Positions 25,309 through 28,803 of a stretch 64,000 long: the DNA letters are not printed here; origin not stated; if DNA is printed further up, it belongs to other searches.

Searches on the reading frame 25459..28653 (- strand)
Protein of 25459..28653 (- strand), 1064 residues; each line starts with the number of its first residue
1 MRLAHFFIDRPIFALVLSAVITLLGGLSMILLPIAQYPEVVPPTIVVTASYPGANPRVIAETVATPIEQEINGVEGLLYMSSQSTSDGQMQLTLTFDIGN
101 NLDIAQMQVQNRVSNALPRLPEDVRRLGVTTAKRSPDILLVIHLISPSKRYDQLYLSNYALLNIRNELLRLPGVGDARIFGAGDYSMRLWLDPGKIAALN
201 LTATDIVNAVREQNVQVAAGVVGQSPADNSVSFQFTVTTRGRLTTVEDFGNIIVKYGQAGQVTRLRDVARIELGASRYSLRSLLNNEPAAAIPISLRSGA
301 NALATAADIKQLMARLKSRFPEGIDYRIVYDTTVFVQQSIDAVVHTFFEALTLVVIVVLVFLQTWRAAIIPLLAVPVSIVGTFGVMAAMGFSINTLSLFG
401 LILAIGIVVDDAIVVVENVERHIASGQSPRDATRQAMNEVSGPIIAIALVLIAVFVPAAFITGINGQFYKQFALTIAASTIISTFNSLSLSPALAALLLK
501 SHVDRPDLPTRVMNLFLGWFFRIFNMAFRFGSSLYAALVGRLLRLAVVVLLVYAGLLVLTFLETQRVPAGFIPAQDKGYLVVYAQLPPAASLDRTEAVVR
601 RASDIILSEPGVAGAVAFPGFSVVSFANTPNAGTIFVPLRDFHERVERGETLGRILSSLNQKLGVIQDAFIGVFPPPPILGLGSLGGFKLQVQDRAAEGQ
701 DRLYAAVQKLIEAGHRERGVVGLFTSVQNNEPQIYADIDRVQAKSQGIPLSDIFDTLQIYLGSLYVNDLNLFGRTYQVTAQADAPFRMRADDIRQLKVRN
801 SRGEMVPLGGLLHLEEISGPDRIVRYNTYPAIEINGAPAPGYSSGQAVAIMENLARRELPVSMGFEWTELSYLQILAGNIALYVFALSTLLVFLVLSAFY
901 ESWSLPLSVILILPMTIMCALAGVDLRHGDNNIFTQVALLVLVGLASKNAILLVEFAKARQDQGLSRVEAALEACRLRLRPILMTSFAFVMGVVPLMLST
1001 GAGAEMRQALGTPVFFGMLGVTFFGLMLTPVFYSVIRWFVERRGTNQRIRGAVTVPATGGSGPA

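Call 88: search_protein_families(library=pfam, proteins=[window:25459-28653:-], max_evalue=1e-8)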
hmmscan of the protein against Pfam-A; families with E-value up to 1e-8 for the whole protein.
window:25459-28653:- (1064 aa): 2 families
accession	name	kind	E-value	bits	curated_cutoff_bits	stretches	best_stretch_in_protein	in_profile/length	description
PF00873.25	ACR_tran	-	0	1129.4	28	1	4-1037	2-1021/1021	AcrB/AcrD/AcrF family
PF03176.21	MMPL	-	4.2e-11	42.8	20.5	1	286-501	84-305/333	MMPL family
